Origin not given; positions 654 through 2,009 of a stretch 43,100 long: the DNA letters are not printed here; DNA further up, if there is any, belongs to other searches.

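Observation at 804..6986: Complete 2-aminoethylphosphonate (C-P bond) pathway wired to nucleotide activation and TagF-type transfer: predicted phosphonoglycan decoration system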

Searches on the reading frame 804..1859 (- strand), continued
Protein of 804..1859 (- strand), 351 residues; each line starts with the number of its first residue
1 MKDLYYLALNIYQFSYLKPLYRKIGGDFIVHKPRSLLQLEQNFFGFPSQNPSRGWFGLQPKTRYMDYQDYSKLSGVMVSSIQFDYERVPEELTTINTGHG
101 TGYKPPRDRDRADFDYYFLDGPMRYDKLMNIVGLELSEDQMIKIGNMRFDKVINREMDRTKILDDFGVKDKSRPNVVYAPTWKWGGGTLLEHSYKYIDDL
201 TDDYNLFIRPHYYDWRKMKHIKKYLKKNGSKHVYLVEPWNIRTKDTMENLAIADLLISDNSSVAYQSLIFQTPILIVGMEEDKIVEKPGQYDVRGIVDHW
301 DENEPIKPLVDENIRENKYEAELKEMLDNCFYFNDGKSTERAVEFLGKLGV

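Call 27: find_encoding_contigs(protein=P0007, flank=10000, max_places=3)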
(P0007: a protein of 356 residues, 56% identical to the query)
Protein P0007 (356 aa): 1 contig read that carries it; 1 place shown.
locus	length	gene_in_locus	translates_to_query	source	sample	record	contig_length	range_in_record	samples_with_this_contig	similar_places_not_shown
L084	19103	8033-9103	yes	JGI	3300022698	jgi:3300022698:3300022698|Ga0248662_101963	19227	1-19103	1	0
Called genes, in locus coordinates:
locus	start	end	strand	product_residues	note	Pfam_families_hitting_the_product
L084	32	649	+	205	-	PF01209:Ubie_methyltran (weak), PF13489:Methyltransf_23, PF13847:Methyltransf_31, PF08241:Methyltransf_11, PF08242:Methyltransf_12 (weak), PF13649:Methyltransf_25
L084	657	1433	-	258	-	PF06293:Kdo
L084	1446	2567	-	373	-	PF04464:Glyphos_transf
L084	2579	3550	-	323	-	PF01075:Glyco_transf_9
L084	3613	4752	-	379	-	PF04464:Glyphos_transf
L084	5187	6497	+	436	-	PF07994:NAD_binding_5, PF01658:Inos-1-P_synth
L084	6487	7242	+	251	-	PF00483:NTP_transferase, PF12804:NTP_transf_3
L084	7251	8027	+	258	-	PF00685:Sulfotransfer_1, PF13469:Sulfotransfer_3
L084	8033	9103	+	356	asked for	PF04464:Glyphos_transf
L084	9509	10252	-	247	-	PF00483:NTP_transferase, PF01128:IspD (faint), PF12804:NTP_transf_3, PF20202:DUF6564 (weak)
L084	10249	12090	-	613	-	PF00664:ABC_membrane, PF02463:SMC_N (weak), PF03193:RsgA_GTPase (faint), PF00005:ABC_tran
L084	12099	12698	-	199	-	PF01300:Sua5_yciO_yrdC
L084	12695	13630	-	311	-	PF03279:Lip_A_acyltrans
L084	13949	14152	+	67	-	PF07311:Dodecin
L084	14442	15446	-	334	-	PF01180:DHO_dh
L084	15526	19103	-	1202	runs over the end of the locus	PF01855:POR_N, PF17147:PFOR_II, PF01558:POR, PF10371:EKR, PF12838:Fer4_7, PF13187:Fer4_9, PF13484:Fer4_16, PF02775:TPP_enzyme_C, +5 more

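Call 36: search_solved_structures(query=L084:9509-10252:-, max_evalue=1e-8)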
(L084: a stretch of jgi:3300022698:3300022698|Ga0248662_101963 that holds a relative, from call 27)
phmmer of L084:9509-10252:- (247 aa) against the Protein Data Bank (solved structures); distinct sequences matched with E-value up to 1e-8: 10.
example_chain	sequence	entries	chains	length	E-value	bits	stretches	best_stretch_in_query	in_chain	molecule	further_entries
1jyk_A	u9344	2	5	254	8.4e-21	77.8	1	1-234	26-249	CTP:phosphocholine Cytidylyltransferase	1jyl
7whr_B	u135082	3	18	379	2.6e-14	56.6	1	1-110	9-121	Nucleotidyl transferase family protein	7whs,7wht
6pd1_A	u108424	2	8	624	1.4e-13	54.2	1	2-241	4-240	Nucleotidyl transferase/aminotransferase, class V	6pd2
8yre_D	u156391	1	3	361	1.7e-13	53.9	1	1-161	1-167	Mannose-1-phosphate guanylyltransferase 1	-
7x8j_A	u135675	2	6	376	1.9e-13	53.7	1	1-161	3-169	Mannose-1-phosphate guanylyltransferase 1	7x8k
7d72_K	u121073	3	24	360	3.7e-12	49.5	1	1-110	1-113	Mannose-1-phosphate guanyltransferase beta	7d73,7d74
3hl3_A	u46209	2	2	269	7.5e-12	48.5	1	1-115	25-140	Glucose-1-phosphate thymidylyltransferase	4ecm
4y7t_A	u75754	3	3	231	1.5e-11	47.5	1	1-109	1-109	Nucleotidyl transferase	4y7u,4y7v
8hhd_A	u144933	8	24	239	1e-10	44.8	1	1-109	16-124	Nucleotidyl transferase | N-acetylmuramate alpha-1-phosphate uridylyltransferase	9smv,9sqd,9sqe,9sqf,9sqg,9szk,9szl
4jd0_A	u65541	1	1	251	7.9e-10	41.9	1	2-162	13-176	Nucleotidyl transferase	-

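Call 37: search_solved_structures(query=L084:6487-7242:+, max_evalue=1e-8)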
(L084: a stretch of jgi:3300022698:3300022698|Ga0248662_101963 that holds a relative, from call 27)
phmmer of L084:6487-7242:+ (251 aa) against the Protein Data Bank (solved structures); distinct sequences matched with E-value up to 1e-8: 3.
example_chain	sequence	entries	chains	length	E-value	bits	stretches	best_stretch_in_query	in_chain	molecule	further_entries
2xme_A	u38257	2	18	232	3.2e-11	46.7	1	6-237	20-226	CTP-INOSITOL-1-PHOSPHATE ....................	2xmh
4mnd_A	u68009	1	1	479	2.1e-10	44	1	6-238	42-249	CTP L-myo-inositol-1-phosphate cytidylyltransferase/CDP-L-myo-inositol myo-inositolphospho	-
4y7t_A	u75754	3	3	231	1e-09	41.8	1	6-139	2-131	Nucleotidyl transferase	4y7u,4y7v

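Call 39: find_encoding_contigs(protein=P0003, flank=10000, max_places=3)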
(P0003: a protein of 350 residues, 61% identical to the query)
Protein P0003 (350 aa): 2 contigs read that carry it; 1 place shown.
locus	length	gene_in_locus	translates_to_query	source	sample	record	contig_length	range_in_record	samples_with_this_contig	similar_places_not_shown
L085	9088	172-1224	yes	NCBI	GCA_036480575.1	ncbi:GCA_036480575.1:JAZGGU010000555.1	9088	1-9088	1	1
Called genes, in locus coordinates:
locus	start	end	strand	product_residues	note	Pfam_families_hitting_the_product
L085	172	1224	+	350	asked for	PF04464:Glyphos_transf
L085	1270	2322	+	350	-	PF04464:Glyphos_transf (weak)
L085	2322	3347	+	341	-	PF04464:Glyphos_transf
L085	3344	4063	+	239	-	PF11306:DUF3108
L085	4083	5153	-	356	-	PF02163:Peptidase_M50, PF00595:PDZ, PF13180:PDZ_2, PF17820:PDZ_6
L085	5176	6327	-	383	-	PF02670:DXP_reductoisom, PF08436:DXP_redisom_C, PF13288:DXPR_C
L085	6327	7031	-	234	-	-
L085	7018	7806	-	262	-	PF25087:GMPPB_C (weak), PF25084:LbH_EIF2B (faint), PF00132:Hexapep, PF13720:Acetyltransf_11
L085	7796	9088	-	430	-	PF03331:LpxC, PF07977:FabA, PF22818:ApeI-like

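Call 40: find_encoding_contigs(protein=P0004, flank=10000, max_places=3)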
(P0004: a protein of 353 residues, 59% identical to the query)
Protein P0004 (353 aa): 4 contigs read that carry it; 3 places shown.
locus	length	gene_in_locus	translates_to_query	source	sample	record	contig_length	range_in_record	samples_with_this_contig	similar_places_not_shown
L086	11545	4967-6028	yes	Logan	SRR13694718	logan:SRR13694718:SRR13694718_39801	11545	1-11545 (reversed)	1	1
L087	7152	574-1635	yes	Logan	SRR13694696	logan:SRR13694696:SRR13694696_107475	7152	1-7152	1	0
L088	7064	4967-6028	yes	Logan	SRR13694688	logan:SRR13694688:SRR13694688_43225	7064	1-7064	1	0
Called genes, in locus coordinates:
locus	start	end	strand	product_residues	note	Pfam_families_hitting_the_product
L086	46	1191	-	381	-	PF00266:Aminotran_5, PF00155:Aminotran_1_2 (faint)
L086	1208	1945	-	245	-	PF00483:NTP_transferase, PF12804:NTP_transf_3, PF20202:DUF6564 (weak)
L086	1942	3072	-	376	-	PF02776:TPP_enzyme_N, PF02775:TPP_enzyme_C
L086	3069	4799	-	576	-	PF13714:PEP_mutase, PF12804:NTP_transf_3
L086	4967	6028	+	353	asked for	PF04464:Glyphos_transf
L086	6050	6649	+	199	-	PF04991:LicD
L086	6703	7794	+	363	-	PF04464:Glyphos_transf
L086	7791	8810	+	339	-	PF01075:Glyco_transf_9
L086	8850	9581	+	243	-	PF00483:NTP_transferase, PF12804:NTP_transf_3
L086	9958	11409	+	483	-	PF00390:malic, PF03949:Malic_M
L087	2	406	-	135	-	?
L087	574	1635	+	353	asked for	PF04464:Glyphos_transf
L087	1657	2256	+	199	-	PF04991:LicD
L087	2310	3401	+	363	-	PF04464:Glyphos_transf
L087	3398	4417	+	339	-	PF01075:Glyco_transf_9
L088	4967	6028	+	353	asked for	PF04464:Glyphos_transf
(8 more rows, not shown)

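Call 41: find_encoding_contigs(protein=P0005, flank=10000, max_places=3)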
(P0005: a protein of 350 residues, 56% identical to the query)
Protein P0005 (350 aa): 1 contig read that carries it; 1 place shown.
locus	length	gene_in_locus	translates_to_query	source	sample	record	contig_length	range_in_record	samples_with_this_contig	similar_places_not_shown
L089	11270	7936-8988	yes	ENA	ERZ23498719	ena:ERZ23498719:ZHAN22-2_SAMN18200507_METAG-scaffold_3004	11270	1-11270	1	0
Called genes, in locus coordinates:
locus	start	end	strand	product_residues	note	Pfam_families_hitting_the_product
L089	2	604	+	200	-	?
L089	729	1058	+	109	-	PF01706:FliG_C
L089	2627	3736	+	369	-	PF04551:GcpE, PF26540:GcpE_C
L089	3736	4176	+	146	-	-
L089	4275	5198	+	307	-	PF03279:Lip_A_acyltrans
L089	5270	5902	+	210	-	PF01300:Sua5_yciO_yrdC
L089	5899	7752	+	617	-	PF00664:ABC_membrane, PF00005:ABC_tran, PF02463:SMC_N (weak)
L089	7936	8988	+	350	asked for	PF04464:Glyphos_transf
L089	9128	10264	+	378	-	PF04464:Glyphos_transf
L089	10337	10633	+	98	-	-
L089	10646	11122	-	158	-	PF00665:rve (weak), PF13683:rve_3, PF13333:rve_2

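Call 46: predict_structure(alignment_id=A1)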
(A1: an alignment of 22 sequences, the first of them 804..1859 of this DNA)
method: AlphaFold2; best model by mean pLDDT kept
length: 351 residues; sequences in the alignment: 22
mean_pLDDT: 92.5   pTM: 0.90
mean pLDDT of the five models: 92.5, 92.4, 91.9, 91.8, 90.9
residues with pLDDT >= 90: 262; 70-90: 86; 50-70: 3; < 50: 0
segments of 3 or more residues with pLDDT < 50: none
pLDDT, mean of each block of 10 residues (from residue 1): 90 92 94 88 84 82 93 96 93 94 85 95 95 94 97 95 95 97 81 96 97 90 95 92 90 95 94 91 86 94 94 96 97 97 95 67
secondary structure, 60 per line:
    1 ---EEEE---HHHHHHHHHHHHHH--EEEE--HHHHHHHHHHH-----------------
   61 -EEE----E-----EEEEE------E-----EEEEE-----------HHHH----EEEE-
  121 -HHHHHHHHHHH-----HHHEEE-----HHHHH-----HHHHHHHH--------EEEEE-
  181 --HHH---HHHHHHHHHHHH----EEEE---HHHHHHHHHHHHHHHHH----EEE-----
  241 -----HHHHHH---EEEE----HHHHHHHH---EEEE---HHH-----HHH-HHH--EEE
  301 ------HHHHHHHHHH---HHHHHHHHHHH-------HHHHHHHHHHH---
elements in order: E4-7 H11-24 E27-30 H33-43 E62-64 E75-79 E92-96 H108-111 E116-119 H122-132 E141-143 H149-153 H159-166 E175-179 H189-200 E205-208 H212-228 E233-235 H246-251 E255-258 H263-270 E274-277 E298-300 H307-316 H320-330 H338-348

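Call 50: fold_search(model_id=the predicted structure, library=pdb)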
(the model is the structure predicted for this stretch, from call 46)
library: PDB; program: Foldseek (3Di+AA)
matches with E <= 10: 1226; with E <= 0.001: 218
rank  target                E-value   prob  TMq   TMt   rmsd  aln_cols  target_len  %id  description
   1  3l7j_B                2.0e-13  1.00  0.69  0.60   5.5       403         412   17  Structure of the Wall Teichoic Acid Polymerase TagF, H444N variant (released 2010-04-28)
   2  3l7k_B                2.7e-13  1.00  0.68  0.59   5.5       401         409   18  Structure of the Wall Teichoic Acid Polymerase TagF, H444N + CDPG (15 minute soak) (released 2010-04-28)
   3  3l7m_B                6.4e-13  1.00  0.67  0.58   5.8       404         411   17  Structure of the Wall Teichoic Acid Polymerase TagF, H548A (released 2010-04-28)
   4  3l7k_D                1.3e-12  1.00  0.66  0.60   5.5       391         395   19  Structure of the Wall Teichoic Acid Polymerase TagF, H444N + CDPG (15 minute soak) (released 2010-04-28)
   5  3l7m_D                1.7e-12  1.00  0.67  0.58   5.6       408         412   17  Structure of the Wall Teichoic Acid Polymerase TagF, H548A (released 2010-04-28)
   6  3l7j_C                2.2e-12  1.00  0.65  0.56   5.9       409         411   18  Structure of the Wall Teichoic Acid Polymerase TagF, H444N variant (released 2010-04-28)
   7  3l7l_D                2.4e-12  1.00  0.67  0.60   5.5       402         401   17  Structure of the Wall Teichoic Acid Polymerase TagF, H444N + CDPG (30 minute soak) (released 2010-04-28)
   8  3l7i_D                3.5e-12  1.00  0.65  0.57   6.0       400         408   18  Structure of the Wall Teichoic Acid Polymerase TagF (released 2010-04-28)
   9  3l7j_A                4.5e-12  1.00  0.63  0.55   6.3       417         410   18  Structure of the Wall Teichoic Acid Polymerase TagF, H444N variant (released 2010-04-28)
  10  3l7i_A                4.8e-12  1.00  0.68  0.59   5.7       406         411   18  Structure of the Wall Teichoic Acid Polymerase TagF (released 2010-04-28)
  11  3l7j_D                5.7e-12  1.00  0.67  0.58   5.7       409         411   17  Structure of the Wall Teichoic Acid Polymerase TagF, H444N variant (released 2010-04-28)
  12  3l7m_A                6.5e-12  1.00  0.64  0.56   5.8       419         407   17  Structure of the Wall Teichoic Acid Polymerase TagF, H548A (released 2010-04-28)
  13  8qoy                  1.2e-10  1.00  0.64  0.24   5.6       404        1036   17  Capsular polysaccharide synthesis multienzyme of Actinobacillus Pleuropneumoniae serotype 3 (released 2024-07-03)
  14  8a0m_C                1.1e-09  1.00  0.67  0.24   5.1       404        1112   13  Capsular polysaccharide synthesis multienzyme in complex with capsular polymer fragment (released 2023-04-26)
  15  8a0c_B                3.4e-09  1.00  0.66  0.24   5.3       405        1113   13  Capsular polysaccharide synthesis multienzyme in complex with CMP (released 2023-04-26)
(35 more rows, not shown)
